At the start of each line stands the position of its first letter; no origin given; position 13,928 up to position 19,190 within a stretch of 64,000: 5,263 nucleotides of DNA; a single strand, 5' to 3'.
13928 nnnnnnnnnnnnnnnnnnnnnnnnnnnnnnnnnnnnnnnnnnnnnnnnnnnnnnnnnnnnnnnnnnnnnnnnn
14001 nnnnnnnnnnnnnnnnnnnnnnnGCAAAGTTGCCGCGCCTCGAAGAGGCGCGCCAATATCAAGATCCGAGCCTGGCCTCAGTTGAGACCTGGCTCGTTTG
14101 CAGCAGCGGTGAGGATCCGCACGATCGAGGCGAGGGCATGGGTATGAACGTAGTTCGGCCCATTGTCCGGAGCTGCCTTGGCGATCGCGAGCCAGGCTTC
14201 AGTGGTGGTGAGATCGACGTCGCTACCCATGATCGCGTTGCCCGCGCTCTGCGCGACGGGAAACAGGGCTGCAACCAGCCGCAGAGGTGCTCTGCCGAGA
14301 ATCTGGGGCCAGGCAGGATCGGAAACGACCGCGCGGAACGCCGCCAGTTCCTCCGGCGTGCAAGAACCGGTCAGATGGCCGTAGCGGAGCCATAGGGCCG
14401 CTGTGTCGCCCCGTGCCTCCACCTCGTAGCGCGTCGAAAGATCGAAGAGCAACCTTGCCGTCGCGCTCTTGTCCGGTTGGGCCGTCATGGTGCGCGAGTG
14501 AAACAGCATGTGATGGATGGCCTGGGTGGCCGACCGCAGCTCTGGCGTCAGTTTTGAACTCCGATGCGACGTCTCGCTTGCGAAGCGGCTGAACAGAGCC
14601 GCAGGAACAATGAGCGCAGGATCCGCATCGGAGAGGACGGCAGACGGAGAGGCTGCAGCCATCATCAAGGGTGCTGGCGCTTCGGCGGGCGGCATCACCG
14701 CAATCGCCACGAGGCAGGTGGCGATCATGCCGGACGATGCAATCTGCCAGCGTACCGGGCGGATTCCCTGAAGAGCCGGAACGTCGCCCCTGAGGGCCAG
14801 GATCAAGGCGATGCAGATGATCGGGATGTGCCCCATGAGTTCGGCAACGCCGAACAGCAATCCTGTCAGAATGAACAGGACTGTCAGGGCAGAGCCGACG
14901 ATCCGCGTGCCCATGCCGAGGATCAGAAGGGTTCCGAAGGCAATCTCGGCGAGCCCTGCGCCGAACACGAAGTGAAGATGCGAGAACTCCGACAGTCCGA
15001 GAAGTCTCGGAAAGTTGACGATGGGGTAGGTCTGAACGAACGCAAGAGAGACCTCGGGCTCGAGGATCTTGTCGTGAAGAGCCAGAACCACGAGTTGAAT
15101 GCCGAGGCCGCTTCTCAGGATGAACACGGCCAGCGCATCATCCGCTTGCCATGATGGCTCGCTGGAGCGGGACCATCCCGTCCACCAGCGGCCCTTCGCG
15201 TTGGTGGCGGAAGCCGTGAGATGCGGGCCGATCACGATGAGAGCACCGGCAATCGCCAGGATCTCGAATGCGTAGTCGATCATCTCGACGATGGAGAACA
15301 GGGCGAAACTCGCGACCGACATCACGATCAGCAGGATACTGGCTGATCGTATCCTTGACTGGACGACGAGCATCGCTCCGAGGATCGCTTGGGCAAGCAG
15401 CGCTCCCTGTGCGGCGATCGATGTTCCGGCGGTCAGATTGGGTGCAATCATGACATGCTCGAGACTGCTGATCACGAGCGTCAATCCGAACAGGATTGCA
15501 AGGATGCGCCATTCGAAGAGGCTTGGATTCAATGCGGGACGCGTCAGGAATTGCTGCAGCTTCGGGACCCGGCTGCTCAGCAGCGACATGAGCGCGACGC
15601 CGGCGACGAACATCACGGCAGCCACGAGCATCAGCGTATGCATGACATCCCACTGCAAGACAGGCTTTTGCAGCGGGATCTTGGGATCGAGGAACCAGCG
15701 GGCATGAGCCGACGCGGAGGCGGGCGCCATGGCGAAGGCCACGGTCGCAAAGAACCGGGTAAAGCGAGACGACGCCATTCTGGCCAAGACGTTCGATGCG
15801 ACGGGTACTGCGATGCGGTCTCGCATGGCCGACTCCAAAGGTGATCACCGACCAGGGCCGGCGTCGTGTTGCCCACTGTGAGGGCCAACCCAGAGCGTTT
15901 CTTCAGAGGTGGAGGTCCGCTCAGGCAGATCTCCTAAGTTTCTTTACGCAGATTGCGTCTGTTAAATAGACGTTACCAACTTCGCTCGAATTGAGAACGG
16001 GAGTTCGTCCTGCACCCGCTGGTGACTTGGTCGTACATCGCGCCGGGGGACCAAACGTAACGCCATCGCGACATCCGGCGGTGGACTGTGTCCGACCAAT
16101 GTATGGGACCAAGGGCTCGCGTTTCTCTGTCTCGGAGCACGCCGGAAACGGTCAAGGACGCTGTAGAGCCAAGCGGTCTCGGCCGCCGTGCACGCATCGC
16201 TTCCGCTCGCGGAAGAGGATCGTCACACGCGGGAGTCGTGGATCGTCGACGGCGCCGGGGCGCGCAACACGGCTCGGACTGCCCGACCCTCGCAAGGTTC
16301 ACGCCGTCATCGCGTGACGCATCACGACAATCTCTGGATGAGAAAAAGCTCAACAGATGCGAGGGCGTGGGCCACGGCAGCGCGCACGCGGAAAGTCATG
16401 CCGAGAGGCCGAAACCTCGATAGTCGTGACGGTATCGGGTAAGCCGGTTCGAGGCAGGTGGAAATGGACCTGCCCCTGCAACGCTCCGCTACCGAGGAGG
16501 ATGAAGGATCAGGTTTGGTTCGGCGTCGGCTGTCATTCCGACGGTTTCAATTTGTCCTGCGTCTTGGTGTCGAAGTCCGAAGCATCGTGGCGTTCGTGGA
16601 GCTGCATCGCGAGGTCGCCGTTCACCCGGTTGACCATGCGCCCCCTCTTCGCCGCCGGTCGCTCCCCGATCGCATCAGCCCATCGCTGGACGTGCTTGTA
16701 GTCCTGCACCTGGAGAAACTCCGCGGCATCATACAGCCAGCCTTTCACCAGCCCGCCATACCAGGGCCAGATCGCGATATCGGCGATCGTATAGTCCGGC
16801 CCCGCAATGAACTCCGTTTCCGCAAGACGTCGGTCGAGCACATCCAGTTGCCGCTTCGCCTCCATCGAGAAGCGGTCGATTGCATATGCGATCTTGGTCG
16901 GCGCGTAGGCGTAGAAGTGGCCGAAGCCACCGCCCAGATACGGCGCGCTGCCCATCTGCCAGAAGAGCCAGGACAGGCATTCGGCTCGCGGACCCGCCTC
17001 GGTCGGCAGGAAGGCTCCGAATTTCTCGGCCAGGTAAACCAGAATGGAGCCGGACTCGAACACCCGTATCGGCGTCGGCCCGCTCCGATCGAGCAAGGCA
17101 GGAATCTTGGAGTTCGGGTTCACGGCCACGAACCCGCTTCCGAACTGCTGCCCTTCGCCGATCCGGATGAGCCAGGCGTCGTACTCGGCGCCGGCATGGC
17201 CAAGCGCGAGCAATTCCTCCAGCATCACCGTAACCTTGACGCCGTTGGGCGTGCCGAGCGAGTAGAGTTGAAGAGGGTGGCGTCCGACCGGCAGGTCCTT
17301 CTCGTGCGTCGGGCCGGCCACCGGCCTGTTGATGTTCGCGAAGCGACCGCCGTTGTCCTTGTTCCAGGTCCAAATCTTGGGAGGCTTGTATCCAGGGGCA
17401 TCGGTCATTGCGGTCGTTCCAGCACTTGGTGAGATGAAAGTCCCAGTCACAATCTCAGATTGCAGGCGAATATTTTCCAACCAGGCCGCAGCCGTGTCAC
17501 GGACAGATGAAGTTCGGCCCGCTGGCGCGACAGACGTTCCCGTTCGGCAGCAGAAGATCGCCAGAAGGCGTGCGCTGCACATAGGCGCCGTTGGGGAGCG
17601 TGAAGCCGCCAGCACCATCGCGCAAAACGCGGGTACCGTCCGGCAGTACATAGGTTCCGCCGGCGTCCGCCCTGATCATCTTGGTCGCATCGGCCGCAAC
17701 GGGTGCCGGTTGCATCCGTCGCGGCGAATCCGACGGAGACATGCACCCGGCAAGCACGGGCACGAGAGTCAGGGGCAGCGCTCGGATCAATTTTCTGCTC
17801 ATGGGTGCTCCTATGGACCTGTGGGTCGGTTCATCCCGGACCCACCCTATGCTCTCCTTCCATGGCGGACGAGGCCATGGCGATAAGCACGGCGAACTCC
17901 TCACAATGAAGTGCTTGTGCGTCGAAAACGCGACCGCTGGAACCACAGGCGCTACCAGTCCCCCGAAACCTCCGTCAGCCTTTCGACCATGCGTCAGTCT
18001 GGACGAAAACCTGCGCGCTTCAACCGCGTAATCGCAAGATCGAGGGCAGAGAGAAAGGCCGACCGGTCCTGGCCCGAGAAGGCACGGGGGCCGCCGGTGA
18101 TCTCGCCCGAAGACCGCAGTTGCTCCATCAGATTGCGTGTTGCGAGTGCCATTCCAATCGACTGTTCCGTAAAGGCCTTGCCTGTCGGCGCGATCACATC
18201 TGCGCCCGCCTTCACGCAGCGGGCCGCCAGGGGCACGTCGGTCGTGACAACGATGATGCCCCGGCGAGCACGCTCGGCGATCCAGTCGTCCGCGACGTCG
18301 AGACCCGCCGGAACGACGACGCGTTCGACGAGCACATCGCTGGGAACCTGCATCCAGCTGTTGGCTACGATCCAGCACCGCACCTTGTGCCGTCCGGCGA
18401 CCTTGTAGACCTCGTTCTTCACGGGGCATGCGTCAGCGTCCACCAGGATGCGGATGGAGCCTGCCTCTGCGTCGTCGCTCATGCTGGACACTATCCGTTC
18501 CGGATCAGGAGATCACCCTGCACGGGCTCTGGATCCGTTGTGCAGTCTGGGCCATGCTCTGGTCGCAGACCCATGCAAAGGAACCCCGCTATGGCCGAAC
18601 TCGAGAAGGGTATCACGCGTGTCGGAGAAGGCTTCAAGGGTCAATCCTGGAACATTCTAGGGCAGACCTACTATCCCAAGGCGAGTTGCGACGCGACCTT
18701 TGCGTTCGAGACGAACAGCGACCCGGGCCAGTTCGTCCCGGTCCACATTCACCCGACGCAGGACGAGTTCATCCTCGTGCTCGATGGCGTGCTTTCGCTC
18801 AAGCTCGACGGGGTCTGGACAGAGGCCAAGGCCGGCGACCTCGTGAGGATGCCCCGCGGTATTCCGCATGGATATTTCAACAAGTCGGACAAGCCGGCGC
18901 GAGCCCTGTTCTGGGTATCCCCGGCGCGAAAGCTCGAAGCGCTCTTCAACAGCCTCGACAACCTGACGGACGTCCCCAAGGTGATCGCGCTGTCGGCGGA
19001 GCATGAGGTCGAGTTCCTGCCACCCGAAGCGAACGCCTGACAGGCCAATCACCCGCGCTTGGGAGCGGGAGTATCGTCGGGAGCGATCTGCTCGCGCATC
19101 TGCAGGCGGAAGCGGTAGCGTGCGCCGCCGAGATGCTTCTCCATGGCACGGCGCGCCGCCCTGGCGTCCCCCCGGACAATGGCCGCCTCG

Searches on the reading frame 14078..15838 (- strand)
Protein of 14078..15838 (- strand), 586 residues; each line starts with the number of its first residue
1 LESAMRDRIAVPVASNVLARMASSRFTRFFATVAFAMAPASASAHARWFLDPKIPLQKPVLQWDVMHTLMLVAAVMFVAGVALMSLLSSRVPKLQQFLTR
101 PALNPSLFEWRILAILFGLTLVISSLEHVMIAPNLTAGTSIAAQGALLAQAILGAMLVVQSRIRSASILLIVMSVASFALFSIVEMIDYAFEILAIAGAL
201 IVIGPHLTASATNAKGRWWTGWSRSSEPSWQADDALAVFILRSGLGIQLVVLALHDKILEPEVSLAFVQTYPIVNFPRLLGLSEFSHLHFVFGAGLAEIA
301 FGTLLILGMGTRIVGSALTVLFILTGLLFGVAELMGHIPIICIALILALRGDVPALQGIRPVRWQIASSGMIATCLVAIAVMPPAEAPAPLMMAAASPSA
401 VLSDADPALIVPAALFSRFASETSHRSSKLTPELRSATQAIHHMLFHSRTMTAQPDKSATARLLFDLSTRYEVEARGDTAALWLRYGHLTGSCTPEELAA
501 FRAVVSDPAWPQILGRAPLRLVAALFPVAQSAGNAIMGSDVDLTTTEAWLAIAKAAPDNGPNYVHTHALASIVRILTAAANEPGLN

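Call 11: search_protein_families(library=pfam, proteins=[window:14078-15838:-], max_evalue=0.001)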
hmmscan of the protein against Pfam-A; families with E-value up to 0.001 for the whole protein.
window:14078-15838:- (586 aa): 0 families

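Call 63: search_protein_families(library=padloc, proteins=[window:14078-15838:-], max_evalue=0.001)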
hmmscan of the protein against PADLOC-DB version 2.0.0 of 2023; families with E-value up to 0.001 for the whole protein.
window:14078-15838:- (586 aa): 0 families

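Call 67: search_protein_families(library=pfam, proteins=[window:14078-15838:-], max_evalue=0.01)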
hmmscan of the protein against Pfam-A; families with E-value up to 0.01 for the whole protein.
window:14078-15838:- (586 aa): 1 family
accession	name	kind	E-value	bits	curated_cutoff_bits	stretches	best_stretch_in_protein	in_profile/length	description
PF07681.17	DoxX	-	0.01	16.9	23.6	1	287-329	41-83/85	DoxX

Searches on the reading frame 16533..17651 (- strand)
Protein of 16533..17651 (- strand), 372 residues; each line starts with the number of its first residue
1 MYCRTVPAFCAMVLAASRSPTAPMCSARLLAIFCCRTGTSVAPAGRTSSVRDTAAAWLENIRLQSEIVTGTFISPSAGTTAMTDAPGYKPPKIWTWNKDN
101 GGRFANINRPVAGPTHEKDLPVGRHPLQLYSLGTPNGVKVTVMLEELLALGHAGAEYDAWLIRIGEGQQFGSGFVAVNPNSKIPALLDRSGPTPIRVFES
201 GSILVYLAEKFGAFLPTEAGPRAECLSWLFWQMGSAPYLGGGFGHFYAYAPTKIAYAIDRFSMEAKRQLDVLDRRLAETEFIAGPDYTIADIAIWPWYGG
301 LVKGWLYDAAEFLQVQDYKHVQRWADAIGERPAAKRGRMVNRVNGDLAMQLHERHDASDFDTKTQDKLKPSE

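Call 67: search_protein_families(library=pfam, proteins=[window:16533-17651:-], max_evalue=0.01)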
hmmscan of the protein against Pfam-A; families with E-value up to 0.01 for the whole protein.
window:16533-17651:- (372 aa): 6 families
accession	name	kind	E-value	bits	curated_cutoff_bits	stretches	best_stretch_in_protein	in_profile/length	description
PF13410.11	GST_C_2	-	2.7e-08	34.2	24.9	1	256-327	2-69/69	Glutathione S-transferase, C-terminal domain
PF13409.12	GST_N_2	-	6.1e-06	27.2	25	1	148-209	10-69/70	Glutathione S-transferase, N-terminal domain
PF02798.26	GST_N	-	6.7e-06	26.8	20.9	1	147-209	18-76/76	Glutathione S-transferase, N-terminal domain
PF21972.1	Arc1p_N_like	-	3.2e-05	24.6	27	1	263-328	15-77/81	Nuclear-export cofactor Arc1p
PF00043.30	GST_C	-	5.9e-05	23.7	20.7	1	264-332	30-93/93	Glutathione S-transferase, C-terminal domain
PF14497.11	GST_C_3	-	0.006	17.2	21.6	1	264-333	30-96/104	Glutathione S-transferase, C-terminal domain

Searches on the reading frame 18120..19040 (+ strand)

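Call 67: search_protein_families(library=pfam, proteins=[window:18120-19040:+], max_evalue=0.01)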
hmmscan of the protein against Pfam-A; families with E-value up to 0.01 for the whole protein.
window:18120-19040:+ (306 aa): 4 families
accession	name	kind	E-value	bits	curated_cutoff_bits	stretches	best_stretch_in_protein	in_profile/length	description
PF07883.17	Cupin_2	-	6.4e-19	67.9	27.2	1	201-265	6-69/70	Cupin domain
PF02311.25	AraC_binding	-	2.3e-06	27.8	21.1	1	197-268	7-76/135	AraC-like ligand binding domain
PF00190.28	Cupin_1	-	5.2e-05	23.3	22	1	192-271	33-118/151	Cupin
PF12973.13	Cupin_7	-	0.003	17.8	27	1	198-252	38-87/105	ChrR Cupin-like domain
